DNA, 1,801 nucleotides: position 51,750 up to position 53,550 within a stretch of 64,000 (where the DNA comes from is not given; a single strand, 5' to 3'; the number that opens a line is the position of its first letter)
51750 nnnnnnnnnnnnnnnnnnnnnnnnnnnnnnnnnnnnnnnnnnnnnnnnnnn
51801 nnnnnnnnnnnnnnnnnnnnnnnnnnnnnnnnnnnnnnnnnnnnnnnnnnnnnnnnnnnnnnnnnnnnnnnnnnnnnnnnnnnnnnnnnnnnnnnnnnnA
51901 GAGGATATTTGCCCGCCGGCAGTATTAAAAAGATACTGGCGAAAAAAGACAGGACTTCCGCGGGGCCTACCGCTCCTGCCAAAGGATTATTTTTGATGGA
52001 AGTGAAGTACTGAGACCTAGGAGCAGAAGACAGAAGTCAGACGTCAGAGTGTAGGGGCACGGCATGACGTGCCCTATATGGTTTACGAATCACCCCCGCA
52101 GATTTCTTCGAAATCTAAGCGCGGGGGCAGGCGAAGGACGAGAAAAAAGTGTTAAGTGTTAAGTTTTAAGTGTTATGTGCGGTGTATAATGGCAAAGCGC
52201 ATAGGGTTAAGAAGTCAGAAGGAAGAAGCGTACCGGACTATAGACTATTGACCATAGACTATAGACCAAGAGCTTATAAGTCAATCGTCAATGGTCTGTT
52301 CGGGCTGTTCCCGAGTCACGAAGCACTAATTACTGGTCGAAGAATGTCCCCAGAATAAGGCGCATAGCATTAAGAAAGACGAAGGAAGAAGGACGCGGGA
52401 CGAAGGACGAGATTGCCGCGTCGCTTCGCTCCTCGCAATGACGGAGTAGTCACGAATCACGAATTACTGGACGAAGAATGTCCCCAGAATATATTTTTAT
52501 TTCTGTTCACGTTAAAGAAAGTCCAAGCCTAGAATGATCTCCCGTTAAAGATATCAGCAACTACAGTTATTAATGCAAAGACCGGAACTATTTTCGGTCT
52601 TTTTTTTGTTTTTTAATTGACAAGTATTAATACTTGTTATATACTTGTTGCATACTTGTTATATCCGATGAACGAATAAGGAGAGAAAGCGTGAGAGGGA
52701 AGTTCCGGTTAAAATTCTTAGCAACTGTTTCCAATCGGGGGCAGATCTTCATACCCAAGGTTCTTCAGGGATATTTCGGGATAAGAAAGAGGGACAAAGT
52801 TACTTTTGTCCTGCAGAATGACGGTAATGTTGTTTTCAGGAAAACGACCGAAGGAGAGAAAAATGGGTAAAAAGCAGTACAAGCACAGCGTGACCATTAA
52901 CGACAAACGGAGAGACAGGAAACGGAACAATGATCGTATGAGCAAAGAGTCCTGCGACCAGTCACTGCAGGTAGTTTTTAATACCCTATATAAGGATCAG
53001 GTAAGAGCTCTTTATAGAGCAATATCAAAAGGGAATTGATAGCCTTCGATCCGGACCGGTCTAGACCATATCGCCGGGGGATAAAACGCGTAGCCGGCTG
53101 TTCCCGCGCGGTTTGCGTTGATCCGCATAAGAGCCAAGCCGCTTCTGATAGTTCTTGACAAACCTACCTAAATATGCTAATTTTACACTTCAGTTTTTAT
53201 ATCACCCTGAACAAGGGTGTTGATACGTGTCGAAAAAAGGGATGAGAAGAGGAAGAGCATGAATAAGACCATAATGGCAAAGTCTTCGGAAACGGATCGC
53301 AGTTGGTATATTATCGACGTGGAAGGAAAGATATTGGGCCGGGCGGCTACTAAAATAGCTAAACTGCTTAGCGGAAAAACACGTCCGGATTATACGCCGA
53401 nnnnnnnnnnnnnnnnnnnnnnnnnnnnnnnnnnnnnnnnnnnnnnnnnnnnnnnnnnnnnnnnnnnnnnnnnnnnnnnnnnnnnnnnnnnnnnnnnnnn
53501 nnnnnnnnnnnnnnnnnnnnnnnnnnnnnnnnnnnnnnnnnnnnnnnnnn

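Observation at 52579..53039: AbrB/MazE-like gene with 8-nt overlap to a 58-aa basic ORF, behind a promoter carrying three 11-bp-phased direct repeats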

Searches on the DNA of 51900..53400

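Call 45: search_rna_families(source=window, start=51900, end=53400, threshold=evalue, max_evalue=1)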
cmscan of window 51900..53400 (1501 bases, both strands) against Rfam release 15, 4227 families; matches with E-value up to 1: 1.
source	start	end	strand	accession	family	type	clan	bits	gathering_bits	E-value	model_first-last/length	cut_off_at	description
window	52810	52958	+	RF02504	Atu_L1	Gene; sRNA;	-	16.9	60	0.39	1-174/174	no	Rhizobiales sRNA Atu_L1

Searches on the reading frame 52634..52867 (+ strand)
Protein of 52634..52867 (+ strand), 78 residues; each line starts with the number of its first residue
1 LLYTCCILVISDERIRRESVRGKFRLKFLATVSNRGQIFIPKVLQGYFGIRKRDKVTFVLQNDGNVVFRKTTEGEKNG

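Call 3: search_protein_families(library=pfam, proteins=[window:52634-52867:+], max_evalue=1)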
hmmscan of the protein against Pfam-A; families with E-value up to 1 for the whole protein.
window:52634-52867:+ (78 aa): 2 families
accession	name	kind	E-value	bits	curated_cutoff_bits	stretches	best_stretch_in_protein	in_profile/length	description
PF15937.10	PrlF_antitoxin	-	1.2e-05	25.8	32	1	30-75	2-47/99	prlF antitoxin for toxin YhaV_toxin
PF04014.23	MazE_antitoxin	-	0.017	15.5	24.7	1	30-67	2-39/48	Antidote-toxin recognition MazE, bacterial antitoxin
